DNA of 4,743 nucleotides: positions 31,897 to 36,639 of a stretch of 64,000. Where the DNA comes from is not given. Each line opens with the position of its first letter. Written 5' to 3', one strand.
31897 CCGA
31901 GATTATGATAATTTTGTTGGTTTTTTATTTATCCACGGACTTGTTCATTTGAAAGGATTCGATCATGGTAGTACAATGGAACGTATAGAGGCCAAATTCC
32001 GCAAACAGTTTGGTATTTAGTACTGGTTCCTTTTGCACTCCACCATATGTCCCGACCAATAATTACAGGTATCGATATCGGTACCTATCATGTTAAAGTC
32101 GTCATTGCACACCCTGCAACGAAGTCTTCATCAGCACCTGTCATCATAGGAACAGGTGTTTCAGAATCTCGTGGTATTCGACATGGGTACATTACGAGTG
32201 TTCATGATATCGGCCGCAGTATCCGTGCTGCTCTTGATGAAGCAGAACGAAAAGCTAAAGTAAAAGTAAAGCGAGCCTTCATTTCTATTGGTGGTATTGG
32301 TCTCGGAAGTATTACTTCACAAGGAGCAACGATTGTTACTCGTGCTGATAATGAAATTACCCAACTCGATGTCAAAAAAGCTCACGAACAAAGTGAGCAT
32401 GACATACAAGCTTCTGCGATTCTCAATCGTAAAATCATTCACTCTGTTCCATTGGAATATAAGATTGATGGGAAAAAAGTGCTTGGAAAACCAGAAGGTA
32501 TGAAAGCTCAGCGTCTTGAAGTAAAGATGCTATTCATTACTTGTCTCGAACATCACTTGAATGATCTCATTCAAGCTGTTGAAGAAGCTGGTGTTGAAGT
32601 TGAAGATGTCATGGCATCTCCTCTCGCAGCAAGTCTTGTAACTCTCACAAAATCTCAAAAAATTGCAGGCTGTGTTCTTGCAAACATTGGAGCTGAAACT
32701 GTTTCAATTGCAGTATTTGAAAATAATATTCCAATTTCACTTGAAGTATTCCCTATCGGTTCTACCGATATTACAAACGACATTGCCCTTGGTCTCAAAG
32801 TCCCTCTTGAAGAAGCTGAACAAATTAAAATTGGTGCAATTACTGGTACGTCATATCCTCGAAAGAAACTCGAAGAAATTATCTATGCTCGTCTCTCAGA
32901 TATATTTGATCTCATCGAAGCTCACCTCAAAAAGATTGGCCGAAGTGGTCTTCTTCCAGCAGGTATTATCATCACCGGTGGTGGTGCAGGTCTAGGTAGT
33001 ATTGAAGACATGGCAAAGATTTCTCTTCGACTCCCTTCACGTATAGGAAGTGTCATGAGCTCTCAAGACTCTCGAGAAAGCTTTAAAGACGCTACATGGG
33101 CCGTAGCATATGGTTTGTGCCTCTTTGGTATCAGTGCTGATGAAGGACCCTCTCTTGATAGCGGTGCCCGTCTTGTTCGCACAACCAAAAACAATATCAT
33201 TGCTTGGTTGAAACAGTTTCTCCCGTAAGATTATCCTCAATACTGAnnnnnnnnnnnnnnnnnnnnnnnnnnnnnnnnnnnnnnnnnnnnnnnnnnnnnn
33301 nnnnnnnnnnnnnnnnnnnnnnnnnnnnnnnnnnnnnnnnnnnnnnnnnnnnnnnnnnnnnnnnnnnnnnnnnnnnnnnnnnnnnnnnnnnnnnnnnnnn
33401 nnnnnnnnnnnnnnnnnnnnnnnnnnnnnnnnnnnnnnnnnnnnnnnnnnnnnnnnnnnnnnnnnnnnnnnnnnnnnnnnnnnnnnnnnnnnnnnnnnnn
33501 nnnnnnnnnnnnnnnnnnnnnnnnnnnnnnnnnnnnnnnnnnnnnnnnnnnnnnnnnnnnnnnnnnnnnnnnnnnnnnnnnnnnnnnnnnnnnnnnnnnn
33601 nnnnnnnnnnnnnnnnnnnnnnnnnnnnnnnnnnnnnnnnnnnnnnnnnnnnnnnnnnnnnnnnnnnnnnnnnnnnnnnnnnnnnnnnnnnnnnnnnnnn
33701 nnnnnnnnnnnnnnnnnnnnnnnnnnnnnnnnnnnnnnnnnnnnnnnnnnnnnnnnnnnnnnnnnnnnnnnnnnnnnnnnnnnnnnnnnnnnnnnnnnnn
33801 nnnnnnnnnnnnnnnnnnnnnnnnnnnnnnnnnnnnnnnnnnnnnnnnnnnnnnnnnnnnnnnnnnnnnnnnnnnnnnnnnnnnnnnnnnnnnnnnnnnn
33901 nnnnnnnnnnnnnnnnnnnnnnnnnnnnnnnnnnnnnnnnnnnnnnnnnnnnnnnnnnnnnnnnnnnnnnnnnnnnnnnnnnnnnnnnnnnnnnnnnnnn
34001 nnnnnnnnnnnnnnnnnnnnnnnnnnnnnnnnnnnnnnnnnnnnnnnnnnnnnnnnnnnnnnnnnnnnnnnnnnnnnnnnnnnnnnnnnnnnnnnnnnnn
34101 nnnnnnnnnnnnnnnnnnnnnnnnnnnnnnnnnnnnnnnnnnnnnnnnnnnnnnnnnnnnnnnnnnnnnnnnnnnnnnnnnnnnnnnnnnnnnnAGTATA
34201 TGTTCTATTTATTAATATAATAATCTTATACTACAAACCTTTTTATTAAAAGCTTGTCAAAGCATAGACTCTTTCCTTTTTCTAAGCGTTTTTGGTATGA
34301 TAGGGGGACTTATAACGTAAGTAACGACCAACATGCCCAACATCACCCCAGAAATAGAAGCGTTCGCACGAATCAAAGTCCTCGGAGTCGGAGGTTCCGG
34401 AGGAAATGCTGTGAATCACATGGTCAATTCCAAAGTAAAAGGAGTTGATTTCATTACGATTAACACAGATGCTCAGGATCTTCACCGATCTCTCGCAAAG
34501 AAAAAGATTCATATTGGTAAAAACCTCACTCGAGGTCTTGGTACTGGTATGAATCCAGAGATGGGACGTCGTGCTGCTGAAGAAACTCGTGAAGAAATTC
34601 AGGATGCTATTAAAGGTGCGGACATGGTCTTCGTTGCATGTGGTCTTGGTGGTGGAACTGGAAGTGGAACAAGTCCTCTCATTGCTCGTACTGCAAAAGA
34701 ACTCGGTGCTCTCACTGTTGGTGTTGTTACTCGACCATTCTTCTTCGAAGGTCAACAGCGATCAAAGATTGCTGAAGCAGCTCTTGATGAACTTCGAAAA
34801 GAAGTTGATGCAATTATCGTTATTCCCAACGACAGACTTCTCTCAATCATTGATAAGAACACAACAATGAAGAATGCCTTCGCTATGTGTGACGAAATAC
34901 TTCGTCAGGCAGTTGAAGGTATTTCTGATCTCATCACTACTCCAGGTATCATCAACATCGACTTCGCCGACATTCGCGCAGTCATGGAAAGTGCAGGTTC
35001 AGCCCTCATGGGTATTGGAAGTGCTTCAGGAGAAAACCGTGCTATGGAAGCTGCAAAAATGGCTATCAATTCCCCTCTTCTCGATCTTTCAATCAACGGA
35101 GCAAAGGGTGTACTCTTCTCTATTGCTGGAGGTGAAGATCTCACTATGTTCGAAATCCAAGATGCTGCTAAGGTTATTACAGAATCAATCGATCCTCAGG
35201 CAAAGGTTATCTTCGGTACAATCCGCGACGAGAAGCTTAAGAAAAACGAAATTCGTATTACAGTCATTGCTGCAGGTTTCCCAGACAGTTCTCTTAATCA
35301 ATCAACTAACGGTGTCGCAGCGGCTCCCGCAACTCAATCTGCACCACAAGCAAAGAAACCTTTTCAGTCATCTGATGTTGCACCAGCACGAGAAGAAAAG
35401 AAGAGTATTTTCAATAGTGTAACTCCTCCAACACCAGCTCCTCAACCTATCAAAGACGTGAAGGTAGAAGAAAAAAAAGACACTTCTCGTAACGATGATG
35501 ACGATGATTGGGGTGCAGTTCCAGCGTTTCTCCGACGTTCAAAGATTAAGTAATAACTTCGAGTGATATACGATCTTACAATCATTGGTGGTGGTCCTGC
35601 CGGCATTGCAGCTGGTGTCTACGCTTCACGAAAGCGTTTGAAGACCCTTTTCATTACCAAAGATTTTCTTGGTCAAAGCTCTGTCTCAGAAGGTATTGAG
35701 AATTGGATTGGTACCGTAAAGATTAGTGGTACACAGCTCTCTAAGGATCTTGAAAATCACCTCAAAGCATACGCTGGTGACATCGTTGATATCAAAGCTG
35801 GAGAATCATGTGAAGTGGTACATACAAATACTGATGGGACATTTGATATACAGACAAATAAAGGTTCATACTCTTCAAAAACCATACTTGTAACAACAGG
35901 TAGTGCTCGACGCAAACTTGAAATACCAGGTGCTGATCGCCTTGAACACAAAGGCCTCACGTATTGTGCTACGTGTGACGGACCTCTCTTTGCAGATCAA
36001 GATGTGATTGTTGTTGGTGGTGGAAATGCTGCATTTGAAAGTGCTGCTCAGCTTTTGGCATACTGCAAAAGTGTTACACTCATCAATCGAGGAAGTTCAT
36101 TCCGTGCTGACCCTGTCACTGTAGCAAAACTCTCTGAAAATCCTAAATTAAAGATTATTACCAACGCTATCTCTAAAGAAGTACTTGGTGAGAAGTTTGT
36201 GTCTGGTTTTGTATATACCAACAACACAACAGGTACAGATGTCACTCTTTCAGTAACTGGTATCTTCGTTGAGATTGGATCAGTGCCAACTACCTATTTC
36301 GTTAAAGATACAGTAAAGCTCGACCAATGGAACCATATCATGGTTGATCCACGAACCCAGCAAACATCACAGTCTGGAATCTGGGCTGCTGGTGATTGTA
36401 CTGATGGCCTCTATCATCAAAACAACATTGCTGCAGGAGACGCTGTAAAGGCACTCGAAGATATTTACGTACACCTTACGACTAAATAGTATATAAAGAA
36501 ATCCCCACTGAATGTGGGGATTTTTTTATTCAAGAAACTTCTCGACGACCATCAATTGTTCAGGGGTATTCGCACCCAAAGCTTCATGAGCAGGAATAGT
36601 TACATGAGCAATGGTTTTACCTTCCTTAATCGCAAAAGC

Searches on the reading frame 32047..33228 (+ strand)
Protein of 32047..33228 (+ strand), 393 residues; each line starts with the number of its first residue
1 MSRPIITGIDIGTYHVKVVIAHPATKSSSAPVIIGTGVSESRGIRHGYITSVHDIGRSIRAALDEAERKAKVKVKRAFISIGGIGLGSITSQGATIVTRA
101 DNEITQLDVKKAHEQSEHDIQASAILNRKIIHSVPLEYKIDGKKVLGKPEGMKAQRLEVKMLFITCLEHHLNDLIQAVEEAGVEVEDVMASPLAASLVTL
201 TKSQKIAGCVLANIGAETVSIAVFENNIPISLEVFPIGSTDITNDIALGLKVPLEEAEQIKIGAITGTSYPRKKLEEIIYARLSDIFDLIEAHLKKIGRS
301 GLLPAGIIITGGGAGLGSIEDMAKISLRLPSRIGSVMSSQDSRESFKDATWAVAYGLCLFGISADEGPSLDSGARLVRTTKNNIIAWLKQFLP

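Call 77: search_protein_families(library=pfam, proteins=[window:32047-33228:+], max_evalue=0.00001)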
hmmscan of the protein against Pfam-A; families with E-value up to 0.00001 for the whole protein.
window:32047-33228:+ (393 aa): 3 families
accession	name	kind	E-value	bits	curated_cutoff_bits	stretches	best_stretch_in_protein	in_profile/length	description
PF14450.12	FtsA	-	1.3e-21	77.7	31.8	1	210-356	1-127/127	Cell division protein FtsA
PF02491.25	SHS2_FTSA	-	5.1e-13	49.6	25.4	1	87-165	5-79/79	SHS2 domain inserted in FTSA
PF11104.14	PilM_2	-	5.5e-07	29.3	27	0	158-333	125-304/340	Type IV pilus assembly protein PilM;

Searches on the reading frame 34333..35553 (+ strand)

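Call 77: search_protein_families(library=pfam, proteins=[window:34333-35553:+], max_evalue=0.00001)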
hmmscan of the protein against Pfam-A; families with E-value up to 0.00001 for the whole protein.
window:34333-35553:+ (406 aa): 2 families
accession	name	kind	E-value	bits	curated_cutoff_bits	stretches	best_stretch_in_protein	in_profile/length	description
PF00091.31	Tubulin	-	1.6e-48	165.9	33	1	13-174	1-190/190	Tubulin/FtsZ family, GTPase domain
PF12327.13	FtsZ_C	-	6.4e-34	116.6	27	1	222-316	1-94/95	FtsZ family, C-terminal domain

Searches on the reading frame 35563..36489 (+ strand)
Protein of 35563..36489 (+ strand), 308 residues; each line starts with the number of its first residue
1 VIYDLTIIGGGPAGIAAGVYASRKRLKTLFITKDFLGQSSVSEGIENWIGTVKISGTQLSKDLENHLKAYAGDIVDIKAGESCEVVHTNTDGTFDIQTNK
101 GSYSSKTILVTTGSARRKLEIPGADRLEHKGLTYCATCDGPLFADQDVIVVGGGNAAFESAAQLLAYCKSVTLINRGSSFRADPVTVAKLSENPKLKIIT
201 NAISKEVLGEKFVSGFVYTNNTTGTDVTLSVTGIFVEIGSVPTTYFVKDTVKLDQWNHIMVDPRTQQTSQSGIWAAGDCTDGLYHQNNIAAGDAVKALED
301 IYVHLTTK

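Call 77: search_protein_families(library=pfam, proteins=[window:35563-36489:+], max_evalue=0.00001)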
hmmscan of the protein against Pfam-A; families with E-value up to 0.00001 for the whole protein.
window:35563-36489:+ (308 aa): 7 families
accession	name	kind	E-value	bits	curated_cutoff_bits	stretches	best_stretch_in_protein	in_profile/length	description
PF07992.20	Pyr_redox_2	-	3.7e-38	132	26.1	1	3-288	1-285/291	Pyridine nucleotide-disulphide oxidoreductase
PF13738.12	Pyr_redox_3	-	9.9e-27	94.4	30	1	75-277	96-305/305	Pyridine nucleotide-disulphide oxidoreductase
PF00890.30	FAD_binding_2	-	1.7e-08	34.5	20.4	0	4-50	1-49/414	FAD binding domain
PF12831.13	FAD_oxidored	-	2.8e-08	33.9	27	0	4-51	1-49/416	FAD dependent oxidoreductase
PF00070.33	Pyr_redox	-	2.9e-08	34.6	22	1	148-210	2-69/82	Pyridine nucleotide-disulphide oxidoreductase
PF03486.20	HI0933_like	-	8.8e-08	32.3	50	0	4-33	2-31/244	HI0933-like protein Rossmann domain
PF01134.28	GIDA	-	2.9e-07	30.4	22.1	0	4-34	1-31/391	Glucose inhibited division protein A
